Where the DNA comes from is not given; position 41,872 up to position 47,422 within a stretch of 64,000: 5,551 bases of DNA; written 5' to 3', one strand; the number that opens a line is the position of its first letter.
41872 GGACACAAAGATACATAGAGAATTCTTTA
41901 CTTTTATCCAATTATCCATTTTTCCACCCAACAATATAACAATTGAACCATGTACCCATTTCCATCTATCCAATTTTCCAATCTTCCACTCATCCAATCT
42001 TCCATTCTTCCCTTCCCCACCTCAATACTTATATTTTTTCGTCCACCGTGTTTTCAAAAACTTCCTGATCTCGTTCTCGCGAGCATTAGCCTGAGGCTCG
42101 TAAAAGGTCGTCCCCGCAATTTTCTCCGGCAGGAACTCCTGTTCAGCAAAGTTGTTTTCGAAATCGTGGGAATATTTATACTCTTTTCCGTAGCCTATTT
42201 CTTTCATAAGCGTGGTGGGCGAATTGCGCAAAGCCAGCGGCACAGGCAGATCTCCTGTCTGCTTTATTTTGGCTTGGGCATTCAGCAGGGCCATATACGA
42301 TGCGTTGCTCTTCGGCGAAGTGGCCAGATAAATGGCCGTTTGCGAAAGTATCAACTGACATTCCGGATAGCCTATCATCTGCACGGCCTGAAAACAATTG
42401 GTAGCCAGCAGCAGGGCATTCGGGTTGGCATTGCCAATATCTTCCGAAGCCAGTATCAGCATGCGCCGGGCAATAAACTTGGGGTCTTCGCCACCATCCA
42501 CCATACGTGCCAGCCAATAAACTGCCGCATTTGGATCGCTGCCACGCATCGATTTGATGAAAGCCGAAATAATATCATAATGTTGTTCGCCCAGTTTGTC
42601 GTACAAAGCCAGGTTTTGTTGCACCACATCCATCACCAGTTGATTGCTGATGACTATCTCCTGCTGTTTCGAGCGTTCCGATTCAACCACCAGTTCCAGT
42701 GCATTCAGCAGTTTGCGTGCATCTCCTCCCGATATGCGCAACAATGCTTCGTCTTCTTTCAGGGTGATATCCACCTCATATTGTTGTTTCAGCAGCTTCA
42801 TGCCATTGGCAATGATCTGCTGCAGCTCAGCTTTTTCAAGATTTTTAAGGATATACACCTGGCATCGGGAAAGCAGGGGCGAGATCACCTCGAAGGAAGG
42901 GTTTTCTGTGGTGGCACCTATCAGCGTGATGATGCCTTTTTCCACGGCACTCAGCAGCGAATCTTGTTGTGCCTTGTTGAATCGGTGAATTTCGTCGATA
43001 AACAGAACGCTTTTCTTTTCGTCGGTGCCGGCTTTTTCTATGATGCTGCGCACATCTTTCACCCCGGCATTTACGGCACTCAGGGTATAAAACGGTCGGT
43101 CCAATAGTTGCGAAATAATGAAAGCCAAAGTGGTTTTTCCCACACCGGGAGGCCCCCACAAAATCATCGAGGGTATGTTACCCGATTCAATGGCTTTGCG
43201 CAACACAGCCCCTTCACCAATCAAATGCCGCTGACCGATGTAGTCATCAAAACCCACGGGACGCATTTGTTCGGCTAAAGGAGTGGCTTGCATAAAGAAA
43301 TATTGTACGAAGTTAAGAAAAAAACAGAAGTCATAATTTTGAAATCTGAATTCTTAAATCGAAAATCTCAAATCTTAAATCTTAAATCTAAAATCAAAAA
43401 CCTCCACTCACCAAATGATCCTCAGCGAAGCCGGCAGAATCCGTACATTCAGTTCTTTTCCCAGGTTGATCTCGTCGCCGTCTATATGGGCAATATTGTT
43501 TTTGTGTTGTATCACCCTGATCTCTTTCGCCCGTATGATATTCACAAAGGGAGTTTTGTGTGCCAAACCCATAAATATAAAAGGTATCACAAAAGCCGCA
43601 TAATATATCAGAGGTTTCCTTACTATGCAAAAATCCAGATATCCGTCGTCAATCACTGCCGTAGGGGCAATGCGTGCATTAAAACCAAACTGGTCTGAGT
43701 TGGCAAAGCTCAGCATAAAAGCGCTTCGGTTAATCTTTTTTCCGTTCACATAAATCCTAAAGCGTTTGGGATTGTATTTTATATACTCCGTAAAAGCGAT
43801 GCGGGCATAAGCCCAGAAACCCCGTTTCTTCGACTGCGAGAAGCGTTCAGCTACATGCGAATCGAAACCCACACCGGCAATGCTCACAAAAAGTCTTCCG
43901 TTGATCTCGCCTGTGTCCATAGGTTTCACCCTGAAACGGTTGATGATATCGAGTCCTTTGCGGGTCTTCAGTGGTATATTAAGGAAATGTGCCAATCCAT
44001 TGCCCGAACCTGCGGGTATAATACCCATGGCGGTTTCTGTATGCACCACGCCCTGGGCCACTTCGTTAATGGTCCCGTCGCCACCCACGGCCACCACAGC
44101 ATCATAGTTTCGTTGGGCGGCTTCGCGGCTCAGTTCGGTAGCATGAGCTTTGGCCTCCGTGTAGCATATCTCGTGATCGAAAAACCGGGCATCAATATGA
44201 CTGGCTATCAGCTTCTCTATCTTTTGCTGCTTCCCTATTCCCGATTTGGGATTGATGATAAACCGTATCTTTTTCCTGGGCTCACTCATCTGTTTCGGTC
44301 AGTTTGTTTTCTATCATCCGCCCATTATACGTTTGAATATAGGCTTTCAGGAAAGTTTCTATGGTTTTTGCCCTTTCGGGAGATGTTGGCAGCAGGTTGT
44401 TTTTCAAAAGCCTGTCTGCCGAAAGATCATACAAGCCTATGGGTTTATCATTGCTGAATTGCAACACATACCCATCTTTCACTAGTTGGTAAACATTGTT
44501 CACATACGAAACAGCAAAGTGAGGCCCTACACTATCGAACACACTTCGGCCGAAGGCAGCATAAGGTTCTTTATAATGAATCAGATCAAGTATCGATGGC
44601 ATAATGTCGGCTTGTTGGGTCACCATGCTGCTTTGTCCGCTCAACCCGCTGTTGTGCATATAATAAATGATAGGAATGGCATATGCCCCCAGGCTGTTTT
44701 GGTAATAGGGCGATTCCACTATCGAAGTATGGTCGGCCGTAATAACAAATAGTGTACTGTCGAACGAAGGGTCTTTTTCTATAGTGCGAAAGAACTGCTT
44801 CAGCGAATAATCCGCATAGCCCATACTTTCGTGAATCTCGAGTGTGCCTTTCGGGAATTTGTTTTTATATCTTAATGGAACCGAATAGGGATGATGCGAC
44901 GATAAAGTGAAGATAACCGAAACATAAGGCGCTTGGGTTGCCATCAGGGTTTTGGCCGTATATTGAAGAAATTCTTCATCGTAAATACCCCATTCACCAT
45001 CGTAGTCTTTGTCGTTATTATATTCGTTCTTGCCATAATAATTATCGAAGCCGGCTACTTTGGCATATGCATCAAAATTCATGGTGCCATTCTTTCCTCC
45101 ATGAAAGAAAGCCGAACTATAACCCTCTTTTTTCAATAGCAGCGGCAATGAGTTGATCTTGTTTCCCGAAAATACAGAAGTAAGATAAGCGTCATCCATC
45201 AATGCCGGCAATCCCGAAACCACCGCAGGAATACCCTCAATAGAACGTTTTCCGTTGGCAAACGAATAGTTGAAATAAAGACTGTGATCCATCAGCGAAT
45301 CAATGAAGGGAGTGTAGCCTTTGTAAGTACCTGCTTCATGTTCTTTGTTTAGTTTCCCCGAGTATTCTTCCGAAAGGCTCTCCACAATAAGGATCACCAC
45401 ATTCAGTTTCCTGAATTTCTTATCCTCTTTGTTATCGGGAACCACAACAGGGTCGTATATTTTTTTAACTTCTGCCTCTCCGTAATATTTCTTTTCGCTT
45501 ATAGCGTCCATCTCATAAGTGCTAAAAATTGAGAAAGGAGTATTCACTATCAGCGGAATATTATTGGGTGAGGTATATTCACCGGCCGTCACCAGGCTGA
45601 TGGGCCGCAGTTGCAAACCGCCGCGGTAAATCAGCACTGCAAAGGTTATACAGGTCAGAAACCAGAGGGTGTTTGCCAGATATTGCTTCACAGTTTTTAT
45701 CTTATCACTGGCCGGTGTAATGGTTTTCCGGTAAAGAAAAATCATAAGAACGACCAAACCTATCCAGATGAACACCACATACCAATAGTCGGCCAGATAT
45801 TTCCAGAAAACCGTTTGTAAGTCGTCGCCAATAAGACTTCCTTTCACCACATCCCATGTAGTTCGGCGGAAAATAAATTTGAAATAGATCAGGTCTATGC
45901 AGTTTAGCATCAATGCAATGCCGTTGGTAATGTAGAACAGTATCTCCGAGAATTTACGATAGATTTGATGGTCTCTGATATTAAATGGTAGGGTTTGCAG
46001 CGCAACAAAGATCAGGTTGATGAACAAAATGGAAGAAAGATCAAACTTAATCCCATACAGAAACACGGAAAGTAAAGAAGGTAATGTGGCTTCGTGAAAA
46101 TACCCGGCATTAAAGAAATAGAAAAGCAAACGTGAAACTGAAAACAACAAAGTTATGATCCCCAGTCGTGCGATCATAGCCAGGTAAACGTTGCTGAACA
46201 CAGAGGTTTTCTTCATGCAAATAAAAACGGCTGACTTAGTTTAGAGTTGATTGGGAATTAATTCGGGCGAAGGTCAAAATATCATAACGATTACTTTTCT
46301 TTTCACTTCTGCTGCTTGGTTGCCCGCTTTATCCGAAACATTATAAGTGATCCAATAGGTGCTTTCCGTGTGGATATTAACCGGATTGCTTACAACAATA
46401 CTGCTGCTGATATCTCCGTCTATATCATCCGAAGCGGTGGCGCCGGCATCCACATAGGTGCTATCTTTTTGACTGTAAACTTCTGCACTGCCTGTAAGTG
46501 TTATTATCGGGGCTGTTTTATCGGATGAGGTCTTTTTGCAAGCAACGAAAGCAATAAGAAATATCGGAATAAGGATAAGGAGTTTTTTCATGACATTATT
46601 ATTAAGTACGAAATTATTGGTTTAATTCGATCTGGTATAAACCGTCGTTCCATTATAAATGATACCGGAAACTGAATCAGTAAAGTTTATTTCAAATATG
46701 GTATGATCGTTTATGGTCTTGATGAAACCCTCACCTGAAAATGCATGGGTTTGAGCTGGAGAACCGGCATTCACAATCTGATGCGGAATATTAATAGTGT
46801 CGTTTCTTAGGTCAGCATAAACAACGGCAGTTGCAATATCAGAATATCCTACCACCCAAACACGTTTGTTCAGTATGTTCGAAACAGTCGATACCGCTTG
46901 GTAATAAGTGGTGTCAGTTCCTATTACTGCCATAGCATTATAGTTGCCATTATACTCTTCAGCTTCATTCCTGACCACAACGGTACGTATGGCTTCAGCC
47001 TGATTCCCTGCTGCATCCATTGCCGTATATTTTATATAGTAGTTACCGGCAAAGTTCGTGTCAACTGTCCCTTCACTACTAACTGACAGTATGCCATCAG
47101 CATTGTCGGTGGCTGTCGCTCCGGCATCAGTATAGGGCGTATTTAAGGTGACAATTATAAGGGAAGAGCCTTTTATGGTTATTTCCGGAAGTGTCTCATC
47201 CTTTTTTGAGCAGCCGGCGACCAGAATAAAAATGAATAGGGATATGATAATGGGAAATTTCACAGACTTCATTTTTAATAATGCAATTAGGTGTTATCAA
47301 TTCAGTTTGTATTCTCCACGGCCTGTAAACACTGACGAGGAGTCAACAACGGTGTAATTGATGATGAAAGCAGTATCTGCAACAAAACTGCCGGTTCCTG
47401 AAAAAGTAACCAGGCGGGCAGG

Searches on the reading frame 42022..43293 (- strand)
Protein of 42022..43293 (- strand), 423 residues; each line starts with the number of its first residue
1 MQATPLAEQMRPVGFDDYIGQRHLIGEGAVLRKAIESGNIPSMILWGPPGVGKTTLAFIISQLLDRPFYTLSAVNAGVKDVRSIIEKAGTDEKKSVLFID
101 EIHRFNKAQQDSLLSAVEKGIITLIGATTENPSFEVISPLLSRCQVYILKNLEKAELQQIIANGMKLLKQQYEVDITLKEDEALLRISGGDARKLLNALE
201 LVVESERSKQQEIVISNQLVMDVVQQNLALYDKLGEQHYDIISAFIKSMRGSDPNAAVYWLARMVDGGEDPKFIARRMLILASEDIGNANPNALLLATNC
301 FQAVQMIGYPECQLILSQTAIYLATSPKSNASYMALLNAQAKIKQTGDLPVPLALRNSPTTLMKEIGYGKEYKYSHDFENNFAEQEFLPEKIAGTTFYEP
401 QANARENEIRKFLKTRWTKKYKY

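Call 60: search_protein_families(library=pfam, proteins=[window:42022-43293:-], max_evalue=0.001)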
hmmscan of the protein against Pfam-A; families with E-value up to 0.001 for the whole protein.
window:42022-43293:- (423 aa): 15 families
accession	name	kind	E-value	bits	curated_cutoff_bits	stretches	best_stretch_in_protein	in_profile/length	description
PF12002.13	MgsA_C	-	2.7e-70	236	27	1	251-415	1-165/167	MgsA AAA+ ATPase C terminal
PF16193.11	AAA_assoc_2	-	4.7e-26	91.3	34.3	1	174-250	5-81/81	AAA C-terminal domain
PF00004.35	AAA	-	5.1e-18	66.2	21.2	1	43-150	1-129/131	ATPase family associated with various cellular activities (AAA)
PF05496.18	RuvB_N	-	1.1e-16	61.4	27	1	10-125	1-116/159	Holliday junction DNA helicase RuvB P-loop domain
PF07728.20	AAA_5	-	2.7e-08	34.4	22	1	43-126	2-99/139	AAA domain (dynein-related subfamily)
PF13191.12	AAA_16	-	1e-06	29.8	32.6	0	34-61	18-45/167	AAA ATPase domain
PF20720.3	nSTAND3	-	2.7e-06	27.6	27.2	1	43-133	20-103/155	Novel STAND NTPase 3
PF00158.32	Sigma54_activat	-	4.1e-06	27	20.2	0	93-131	93-131/168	Sigma-54 interaction domain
PF01078.27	Mg_chelatase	-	5.4e-06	26.4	20.3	0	42-66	24-48/207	Magnesium chelatase, subunit ChlI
PF13173.12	AAA_14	-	1.6e-05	25.3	27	1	43-140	5-111/129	AAA domain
PF13401.12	AAA_22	-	0.00012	22.9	27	0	42-64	7-29/130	AAA domain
PF14532.12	Sigma54_activ_2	-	0.00014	22.6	25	1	38-119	20-95/138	Sigma-54 interaction domain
PF13238.12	AAA_18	-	0.00032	21.6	29.4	1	44-119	2-65/128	AAA domain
PF04851.21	ResIII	-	0.00092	19.6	22.5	0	90-128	122-161/164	Type III restriction enzyme, res subunit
PF13245.12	AAA_19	-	0.00098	19.7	25.1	0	39-63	10-34/134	AAA domain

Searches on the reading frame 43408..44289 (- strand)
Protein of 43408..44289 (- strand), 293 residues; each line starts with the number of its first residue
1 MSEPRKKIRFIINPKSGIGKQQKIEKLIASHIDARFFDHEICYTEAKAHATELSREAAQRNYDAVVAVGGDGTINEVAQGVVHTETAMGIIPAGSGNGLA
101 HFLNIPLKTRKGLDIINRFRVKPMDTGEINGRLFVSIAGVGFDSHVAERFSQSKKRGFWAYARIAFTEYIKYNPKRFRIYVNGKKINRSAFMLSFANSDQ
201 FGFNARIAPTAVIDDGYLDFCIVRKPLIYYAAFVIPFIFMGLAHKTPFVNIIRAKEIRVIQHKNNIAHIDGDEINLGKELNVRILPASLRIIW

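Call 60: search_protein_families(library=pfam, proteins=[window:43408-44289:-], max_evalue=0.001)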
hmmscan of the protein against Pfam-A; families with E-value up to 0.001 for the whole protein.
window:43408-44289:- (293 aa): 3 families
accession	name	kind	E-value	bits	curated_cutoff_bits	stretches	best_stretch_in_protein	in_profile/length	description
PF00781.29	DAGK_cat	-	1.7e-31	108.9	23.6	1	7-129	1-125/125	Diacylglycerol kinase catalytic domain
PF19279.4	YegS_C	-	1.1e-21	77.6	27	1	139-292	4-157/158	YegS C-terminal NAD kinase beta sandwich-like domain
PF01513.26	NAD_kinase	-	0.00081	20.1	25.5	0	26-83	38-94/130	ATP-NAD kinase N-terminal domain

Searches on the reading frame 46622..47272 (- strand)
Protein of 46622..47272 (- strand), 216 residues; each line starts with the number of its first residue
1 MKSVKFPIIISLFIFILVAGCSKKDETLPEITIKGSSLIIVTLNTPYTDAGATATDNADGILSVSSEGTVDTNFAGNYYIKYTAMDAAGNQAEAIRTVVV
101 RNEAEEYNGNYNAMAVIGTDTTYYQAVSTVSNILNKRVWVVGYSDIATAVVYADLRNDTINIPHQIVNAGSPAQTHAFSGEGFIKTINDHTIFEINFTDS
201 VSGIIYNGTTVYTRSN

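Call 60: search_protein_families(library=pfam, proteins=[window:46622-47272:-], max_evalue=0.001)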
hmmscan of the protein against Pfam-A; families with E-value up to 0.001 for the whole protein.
window:46622-47272:- (216 aa): 2 families
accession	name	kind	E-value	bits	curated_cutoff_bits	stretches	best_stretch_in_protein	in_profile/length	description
PF16403.11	Bact_surface_Ig-like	-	6.4e-18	65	27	1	31-100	1-71/71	Bacterial surface protein, Ig-like domain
PF02494.22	HYR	-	0.00069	20.3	21.7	0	25-99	2-80/81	HYR domain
